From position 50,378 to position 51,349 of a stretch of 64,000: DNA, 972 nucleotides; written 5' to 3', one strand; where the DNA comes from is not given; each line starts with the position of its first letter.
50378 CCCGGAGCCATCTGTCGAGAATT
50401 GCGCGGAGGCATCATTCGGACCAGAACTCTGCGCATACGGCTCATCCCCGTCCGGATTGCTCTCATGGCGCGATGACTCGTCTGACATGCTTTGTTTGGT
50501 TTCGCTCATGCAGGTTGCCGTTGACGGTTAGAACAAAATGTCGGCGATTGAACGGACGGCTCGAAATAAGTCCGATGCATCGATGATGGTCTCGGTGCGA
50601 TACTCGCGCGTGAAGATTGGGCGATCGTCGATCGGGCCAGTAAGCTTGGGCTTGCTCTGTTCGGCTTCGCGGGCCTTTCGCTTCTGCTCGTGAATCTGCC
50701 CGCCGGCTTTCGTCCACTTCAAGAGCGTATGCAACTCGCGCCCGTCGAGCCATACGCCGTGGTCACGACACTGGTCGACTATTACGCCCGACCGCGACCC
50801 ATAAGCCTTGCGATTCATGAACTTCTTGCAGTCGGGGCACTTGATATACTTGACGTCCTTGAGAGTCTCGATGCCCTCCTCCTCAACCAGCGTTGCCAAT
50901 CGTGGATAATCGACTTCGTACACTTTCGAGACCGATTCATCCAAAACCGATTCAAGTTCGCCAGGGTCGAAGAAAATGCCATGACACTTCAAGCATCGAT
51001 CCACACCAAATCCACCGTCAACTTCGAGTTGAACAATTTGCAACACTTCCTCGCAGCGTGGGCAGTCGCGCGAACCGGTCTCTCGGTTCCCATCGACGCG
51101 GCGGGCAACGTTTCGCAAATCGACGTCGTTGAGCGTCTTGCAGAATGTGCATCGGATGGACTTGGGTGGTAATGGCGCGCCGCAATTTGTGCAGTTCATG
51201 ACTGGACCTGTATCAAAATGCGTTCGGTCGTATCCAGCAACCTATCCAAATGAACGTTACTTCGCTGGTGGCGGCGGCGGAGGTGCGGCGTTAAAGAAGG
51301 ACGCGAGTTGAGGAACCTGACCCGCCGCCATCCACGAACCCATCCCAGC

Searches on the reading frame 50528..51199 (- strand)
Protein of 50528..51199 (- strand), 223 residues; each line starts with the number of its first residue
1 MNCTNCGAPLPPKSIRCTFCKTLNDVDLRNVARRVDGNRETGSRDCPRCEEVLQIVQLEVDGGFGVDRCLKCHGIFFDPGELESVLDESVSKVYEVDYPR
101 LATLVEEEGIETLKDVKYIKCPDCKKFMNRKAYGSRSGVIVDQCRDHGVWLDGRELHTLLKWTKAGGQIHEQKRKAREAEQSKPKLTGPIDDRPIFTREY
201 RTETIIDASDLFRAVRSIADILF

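Call 75: search_protein_families(library=pfam, proteins=[window:50528-51199:-], max_evalue=1)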
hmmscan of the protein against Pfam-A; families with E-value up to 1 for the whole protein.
window:50528-51199:- (223 aa): 10 families
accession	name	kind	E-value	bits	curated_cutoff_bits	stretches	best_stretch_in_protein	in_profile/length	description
PF13453.11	Zn_ribbon_TFIIB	-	4.8e-15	55.1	22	2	45-87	1-40/41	Transcription factor zinc-finger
PF12773.13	DZR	-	2.3e-05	24.9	27.3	2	3-27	15-37/45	Double zinc ribbon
PF24860.1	FdhE_C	-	0.014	16.1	27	1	15-61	1-49/82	FdhE, C-terminal domain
PF13240.11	Zn_Ribbon_1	-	0.035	14.3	25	1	3-20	2-19/23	zinc-ribbon domain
PF17032.10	Zn_ribbon_15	-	0.063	14.5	28.9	0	2-20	54-72/73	zinc-ribbon family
PF13717.11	Zn_ribbon_4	-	0.24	11.8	30.3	0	46-76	5-35/36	zinc-ribbon domain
PF04159.19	NB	-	0.46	10.9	27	1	114-139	55-82/100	NB glycoprotein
PF01753.24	zf-MYND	-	0.57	10.7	22.7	0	3-22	1-19/39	MYND finger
PF07191.17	Zn_ribbon_6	-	0.73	10.3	25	0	2-57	2-43/67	Double zinc ribbon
PF17848.7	Zn_ribbon_ACC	-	0.86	10.3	24.5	1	119-131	2-14/26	Acetyl-CoA carboxylase zinc finger domain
